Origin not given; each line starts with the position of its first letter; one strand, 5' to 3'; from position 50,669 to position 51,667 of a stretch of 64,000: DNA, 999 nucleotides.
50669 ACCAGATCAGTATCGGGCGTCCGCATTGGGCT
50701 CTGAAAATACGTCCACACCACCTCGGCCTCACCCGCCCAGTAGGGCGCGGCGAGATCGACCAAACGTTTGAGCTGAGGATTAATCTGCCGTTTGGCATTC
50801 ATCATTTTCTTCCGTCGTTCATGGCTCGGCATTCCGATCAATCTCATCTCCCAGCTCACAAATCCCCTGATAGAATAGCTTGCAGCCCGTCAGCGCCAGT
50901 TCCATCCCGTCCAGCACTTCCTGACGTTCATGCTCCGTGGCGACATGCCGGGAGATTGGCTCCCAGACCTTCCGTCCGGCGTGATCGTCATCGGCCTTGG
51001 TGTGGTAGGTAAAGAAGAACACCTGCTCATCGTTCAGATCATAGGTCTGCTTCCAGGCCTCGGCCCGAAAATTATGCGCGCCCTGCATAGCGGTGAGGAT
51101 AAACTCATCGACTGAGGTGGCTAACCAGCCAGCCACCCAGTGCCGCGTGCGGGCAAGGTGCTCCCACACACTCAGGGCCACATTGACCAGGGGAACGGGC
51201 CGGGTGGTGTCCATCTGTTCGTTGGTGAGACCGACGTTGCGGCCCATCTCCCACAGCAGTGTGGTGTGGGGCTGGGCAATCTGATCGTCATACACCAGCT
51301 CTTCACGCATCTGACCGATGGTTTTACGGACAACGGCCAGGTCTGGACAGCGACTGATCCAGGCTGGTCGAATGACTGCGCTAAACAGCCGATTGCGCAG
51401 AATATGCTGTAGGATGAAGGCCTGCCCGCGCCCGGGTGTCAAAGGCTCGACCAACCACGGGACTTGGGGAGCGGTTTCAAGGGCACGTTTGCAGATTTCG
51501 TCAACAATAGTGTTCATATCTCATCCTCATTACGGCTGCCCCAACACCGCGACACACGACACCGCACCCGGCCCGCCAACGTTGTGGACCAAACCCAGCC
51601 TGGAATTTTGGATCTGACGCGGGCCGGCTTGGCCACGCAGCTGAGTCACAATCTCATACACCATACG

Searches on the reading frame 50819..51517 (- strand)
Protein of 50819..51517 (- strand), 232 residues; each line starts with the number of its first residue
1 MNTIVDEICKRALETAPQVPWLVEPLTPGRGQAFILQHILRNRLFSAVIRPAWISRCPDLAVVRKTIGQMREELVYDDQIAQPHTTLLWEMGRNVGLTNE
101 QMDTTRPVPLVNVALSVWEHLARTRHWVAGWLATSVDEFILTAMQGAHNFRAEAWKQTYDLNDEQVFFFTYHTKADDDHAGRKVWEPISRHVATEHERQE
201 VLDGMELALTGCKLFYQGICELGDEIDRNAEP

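Call 5: search_protein_families(library=pfam, proteins=[window:50819-51517:-], max_evalue=0.01)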
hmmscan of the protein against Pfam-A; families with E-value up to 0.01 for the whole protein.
window:50819-51517:- (232 aa): 2 families
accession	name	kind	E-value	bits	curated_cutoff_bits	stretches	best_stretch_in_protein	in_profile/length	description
PF14518.11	Haem_oxygenas_2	-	2.5e-10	40.9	28.9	1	55-209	23-173/177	Iron-containing redox enzyme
PF03070.21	TENA_THI-4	-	0.0036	17.5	22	1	34-136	33-127/210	TENA/THI-4/PQQC family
